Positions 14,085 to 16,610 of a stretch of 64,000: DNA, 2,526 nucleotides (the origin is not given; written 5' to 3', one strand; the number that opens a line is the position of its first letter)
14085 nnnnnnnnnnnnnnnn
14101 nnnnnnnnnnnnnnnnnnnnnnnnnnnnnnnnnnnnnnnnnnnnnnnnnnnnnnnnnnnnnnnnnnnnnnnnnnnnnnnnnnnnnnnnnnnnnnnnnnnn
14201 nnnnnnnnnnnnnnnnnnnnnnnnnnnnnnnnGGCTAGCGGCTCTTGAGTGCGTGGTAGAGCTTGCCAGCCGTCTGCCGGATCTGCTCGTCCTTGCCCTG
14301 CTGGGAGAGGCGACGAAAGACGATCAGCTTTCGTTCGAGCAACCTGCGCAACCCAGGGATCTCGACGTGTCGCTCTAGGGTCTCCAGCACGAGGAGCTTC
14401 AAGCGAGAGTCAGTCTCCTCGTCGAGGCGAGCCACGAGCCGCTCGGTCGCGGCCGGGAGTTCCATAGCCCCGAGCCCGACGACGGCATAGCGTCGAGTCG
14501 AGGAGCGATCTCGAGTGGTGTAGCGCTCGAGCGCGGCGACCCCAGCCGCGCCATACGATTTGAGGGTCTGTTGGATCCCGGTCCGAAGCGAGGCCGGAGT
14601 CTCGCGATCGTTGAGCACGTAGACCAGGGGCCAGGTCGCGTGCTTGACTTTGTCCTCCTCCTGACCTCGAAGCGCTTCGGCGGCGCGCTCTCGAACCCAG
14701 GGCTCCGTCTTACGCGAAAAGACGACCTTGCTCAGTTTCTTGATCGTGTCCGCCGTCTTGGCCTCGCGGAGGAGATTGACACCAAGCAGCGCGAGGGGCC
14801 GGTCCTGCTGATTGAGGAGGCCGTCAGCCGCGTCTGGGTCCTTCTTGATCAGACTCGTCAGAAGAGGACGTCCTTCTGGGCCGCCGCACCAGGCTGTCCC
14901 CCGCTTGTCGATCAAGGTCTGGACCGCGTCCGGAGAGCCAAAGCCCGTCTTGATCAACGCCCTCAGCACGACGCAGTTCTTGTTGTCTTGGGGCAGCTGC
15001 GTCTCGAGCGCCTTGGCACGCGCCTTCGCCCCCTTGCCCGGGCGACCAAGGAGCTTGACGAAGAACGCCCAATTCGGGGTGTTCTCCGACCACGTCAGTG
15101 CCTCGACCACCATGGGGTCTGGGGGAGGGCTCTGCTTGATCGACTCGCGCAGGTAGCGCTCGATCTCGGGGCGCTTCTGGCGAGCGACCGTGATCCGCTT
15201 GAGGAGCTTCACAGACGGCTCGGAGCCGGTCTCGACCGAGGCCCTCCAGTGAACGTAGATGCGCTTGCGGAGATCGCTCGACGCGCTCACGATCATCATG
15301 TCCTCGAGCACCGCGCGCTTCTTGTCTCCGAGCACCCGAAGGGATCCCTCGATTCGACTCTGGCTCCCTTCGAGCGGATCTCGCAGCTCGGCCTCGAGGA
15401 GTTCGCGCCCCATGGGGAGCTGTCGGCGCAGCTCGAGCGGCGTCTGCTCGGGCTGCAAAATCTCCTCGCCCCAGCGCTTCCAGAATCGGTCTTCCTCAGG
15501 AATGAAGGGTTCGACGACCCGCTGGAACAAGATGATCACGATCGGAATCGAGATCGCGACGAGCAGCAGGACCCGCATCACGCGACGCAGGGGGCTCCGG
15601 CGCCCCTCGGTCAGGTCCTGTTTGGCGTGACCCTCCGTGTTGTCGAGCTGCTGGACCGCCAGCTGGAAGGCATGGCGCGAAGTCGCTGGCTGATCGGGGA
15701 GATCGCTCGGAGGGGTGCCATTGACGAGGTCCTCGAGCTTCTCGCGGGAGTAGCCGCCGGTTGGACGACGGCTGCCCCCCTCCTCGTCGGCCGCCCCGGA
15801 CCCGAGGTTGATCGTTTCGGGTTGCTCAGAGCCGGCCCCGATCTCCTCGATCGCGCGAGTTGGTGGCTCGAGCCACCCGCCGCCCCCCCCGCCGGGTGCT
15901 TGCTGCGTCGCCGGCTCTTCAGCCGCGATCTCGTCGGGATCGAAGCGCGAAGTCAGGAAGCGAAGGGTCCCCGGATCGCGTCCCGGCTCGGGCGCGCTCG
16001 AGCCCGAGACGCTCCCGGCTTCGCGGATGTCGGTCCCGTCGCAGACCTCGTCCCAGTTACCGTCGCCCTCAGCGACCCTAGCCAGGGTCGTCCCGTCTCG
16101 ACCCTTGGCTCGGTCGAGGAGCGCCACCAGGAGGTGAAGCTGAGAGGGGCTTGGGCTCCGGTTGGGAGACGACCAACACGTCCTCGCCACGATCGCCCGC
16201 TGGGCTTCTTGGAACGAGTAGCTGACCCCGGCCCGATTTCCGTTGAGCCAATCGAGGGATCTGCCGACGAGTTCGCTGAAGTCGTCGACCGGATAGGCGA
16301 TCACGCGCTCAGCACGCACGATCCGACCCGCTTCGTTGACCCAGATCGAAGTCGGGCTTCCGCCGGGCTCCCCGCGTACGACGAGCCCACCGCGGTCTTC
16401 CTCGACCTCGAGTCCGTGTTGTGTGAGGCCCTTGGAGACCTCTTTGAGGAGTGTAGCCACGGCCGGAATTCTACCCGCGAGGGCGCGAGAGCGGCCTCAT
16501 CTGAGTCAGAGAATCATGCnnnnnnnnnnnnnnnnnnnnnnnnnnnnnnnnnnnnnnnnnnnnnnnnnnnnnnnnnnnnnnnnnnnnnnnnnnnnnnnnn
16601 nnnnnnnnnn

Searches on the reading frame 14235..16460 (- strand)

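Call 43: search_protein_families(library=pfam, proteins=[window:14235-16460:-], max_evalue=0.0001)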
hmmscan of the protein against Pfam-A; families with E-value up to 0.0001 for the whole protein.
window:14235-16460:- (741 aa): 1 family
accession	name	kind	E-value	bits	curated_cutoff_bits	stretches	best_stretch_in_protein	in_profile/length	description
PF13646.12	HEAT_2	-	1.2e-06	29.1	27.7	0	632-695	23-87/88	HEAT repeats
